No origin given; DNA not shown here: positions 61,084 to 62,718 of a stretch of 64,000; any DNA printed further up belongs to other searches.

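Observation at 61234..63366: Site-2 protease with a tandem cyclic-nucleotide-binding module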

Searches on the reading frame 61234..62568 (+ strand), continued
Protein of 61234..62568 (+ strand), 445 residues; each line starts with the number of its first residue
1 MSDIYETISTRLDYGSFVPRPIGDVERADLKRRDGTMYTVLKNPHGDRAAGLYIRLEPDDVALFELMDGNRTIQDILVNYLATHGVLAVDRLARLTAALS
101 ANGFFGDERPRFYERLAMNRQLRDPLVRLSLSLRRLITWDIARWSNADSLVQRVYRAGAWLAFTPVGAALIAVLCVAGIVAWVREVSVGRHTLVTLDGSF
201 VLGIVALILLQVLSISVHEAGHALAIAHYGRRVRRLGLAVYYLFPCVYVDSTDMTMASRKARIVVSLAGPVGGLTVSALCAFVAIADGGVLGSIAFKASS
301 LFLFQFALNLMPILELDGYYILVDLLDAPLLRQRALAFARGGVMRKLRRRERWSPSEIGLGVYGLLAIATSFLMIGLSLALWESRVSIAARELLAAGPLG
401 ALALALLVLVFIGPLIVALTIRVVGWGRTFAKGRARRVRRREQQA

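Call 52: search_protein_families(library=pfam, alignment_id=A1, max_evalue=1)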
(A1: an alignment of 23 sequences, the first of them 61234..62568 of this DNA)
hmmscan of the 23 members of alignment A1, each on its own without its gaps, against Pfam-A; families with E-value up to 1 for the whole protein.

A. member 1, window:61234-62568:+ (445 aa): 1 family
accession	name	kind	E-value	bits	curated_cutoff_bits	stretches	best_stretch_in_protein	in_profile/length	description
PF02163.28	Peptidase_M50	-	5e-08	33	27.2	1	208-286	3-102/221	Peptidase family M50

B. families by the number of members that match (of 23 scanned): 14 families
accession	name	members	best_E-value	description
PF02163.28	Peptidase_M50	23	3e-13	Peptidase family M50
PF13398.12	Peptidase_M50B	4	7.4e-05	Peptidase M50B-like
PF21782.3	PKMT_2nd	4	0.081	PKMT, C-terminal winged helix domain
PF11667.14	DUF3267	3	8.4e-05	Putative zincin peptidase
PF05402.18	PqqD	2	0.001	Coenzyme PQQ synthesis protein D (PqqD)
PF00413.30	Peptidase_M10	2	0.067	Matrixin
PF11812.13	DUF3333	2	0.11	Domain of unknown function (DUF3333)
PF09925.14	DUF2157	1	0.014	Predicted membrane protein (DUF2157)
PF12822.12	ECF_trnsprt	1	0.032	ECF transporter, substrate-specific component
PF11780.13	DUF3318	1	0.038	Protein of unknown function (DUF3318)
PF23471.1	Cap15_TM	1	0.085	Cap15, TM helices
PF12044.14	Metallopep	1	0.14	Putative peptidase family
PF21547.3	TTI1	1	0.19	TELO2-interacting protein 1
PF10462.15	Peptidase_M66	1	0.27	Peptidase M66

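Call 54: list_cluster_members(proteins=[P0124, P0127, P0131, P0133, P0139, P0126, P0128, P0129, P0166, P0179])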
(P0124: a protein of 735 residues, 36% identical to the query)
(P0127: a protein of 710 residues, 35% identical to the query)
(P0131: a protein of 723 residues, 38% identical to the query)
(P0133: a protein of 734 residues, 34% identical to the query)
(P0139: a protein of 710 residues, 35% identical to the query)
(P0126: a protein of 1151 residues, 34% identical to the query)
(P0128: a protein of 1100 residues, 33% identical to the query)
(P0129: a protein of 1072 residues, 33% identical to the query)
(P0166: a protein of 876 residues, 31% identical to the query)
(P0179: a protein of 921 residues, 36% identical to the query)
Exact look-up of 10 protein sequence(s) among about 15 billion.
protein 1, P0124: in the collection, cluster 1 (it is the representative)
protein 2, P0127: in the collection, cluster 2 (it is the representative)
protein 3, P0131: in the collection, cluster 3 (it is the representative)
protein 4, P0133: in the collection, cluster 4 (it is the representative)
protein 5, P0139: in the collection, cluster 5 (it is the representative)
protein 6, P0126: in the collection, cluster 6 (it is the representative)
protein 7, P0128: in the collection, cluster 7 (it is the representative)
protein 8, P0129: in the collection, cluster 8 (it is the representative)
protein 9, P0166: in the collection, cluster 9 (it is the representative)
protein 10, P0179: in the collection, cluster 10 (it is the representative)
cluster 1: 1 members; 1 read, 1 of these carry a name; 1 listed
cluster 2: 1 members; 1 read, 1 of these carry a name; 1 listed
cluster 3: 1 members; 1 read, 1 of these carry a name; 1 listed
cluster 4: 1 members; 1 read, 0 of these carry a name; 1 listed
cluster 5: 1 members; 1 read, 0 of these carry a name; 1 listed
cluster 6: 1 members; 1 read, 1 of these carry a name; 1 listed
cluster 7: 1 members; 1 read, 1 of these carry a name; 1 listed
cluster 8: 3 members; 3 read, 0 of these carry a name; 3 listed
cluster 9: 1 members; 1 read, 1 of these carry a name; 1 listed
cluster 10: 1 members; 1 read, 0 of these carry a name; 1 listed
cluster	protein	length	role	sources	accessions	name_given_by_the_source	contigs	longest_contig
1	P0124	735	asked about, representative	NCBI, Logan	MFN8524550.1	MAG: cyclic nucleotide-binding domain-containing protein [Chloroflexota bacterium]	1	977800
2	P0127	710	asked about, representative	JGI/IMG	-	CRP-like cAMP-binding protein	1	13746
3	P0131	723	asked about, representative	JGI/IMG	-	CRP-like cAMP-binding protein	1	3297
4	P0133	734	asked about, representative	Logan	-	-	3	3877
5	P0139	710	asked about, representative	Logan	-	-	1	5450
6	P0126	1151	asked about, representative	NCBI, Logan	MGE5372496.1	MAG: cyclic nucleotide-binding domain-containing protein [Solirubrobacterales bacterium]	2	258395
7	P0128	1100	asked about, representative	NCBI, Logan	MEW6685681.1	MAG: cyclic nucleotide-binding domain-containing protein [Candidatus Edwardsbacteria ...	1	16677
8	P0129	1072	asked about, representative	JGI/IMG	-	-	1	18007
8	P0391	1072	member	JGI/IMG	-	-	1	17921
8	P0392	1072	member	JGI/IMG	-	-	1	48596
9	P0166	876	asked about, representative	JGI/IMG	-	CRP-like cAMP-binding protein/Zn-dependent protease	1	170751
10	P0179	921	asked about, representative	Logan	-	-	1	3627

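Call 59: search_protein_families(library=pfam, proteins=[L078:3927-7391:+, L031:5811-6272:+], max_evalue=0.001)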
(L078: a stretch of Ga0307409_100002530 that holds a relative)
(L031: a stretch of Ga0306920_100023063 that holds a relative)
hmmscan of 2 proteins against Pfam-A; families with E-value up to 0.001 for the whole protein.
L078:3927-7391:+ (1154 aa): 0 families

L031:5811-6272:+ (153 aa): 0 families

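Call 72: search_protein_families(library=pfam, proteins=[L042:2684-4252:+, L042:4171-4641:+, L042:4638-5777:+, L042:8299-9603:+, L042:9545-10117:+, L042:9696-10184:+, L042:10204-10656:+, L042:11191-11673:+, L042:11708-12289:+], max_evalue=0.01)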
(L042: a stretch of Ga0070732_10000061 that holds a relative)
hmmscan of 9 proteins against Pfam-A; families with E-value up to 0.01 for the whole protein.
L042:2684-4252:+ (522 aa): 5 families
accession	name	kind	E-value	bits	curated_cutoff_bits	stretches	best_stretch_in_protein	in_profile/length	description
PF02518.31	HATPase_c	-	3.4e-34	118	26.4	1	405-515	1-110/111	Histidine kinase-, DNA gyrase B-, and HSP90-like ATPase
PF00512.31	HisKA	-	2.6e-23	82.3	26.9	1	292-359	2-66/66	His Kinase A (phospho-acceptor) domain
PF00672.30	HAMP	-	2.2e-12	47.5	25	1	229-278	2-51/53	HAMP domain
PF12729.13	4HB_MCP_1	-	0.00013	22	27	1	16-145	4-140/181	Four helix bundle sensory module for signal transduction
PF13589.12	HATPase_c_3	-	0.00048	20.6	25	1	413-487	6-82/137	Histidine kinase-, DNA gyrase B-, and HSP90-like ATPase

L042:4171-4641:+ (156 aa): 1 family
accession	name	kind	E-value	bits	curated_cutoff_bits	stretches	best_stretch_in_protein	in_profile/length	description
PF00072.30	Response_reg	-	2.7e-29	102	30.2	1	32-143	1-110/111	Response regulator receiver domain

L042:4638-5777:+ (379 aa): 3 families
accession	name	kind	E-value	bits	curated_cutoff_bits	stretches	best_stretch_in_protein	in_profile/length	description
PF00072.30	Response_reg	-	2e-32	112.1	30.2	1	7-119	1-111/111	Response regulator receiver domain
PF00211.25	Guanylate_cyc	-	8.3e-18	65.1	21.9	1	195-363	7-172/183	Adenylate and Guanylate cyclase catalytic domain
PF23198.2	PDE8A_N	-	0.0024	18.2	29.6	1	27-91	33-98/147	PDE8A-like, N-terminal domain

L042:8299-9603:+ (434 aa): 2 families
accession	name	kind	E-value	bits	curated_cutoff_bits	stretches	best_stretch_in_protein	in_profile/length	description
PF05193.26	Peptidase_M16_C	-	5.6e-35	121.3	23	1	195-356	12-178/181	Peptidase M16 inactive domain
PF00675.25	Peptidase_M16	-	3.7e-22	79.2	22.3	1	35-179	2-148/149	Insulinase (Peptidase family M16)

L042:9545-10117:+ (190 aa): 6 families
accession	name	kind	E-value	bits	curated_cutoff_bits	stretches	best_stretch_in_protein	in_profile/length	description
PF04542.20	Sigma70_r2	-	2.9e-12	46.6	24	1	37-103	1-68/71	Sigma-70 region 2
PF08281.18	Sigma70_r4_2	-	5.2e-12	45.7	25.7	1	131-177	4-50/54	Sigma-70, region 4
PF04545.22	Sigma70_r4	-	5e-11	42.4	24.1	1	136-182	3-49/50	Sigma-70, region 4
PF13404.12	HTH_AsnC-type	-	0.0014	18.8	27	1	154-176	18-40/42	AsnC-type helix-turn-helix domain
PF12645.13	HTH_16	-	0.0028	18.2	22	1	21-63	2-44/65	Helix-turn-helix domain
PF13412.12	HTH_24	-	0.0056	16.7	21.9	0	155-177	19-41/48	Winged helix-turn-helix DNA-binding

L042:9696-10184:+ (162 aa): 0 families

L042:10204-10656:+ (150 aa): 1 family
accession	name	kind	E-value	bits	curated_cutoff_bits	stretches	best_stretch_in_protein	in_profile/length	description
PF14407.11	Frankia_peptide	-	0.0025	18.5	48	1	74-133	4-63/63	Ribosomally synthesized peptide prototyped by Frankia Franean1_4349.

L042:11191-11673:+ (160 aa): 0 families

L042:11708-12289:+ (193 aa): 0 families
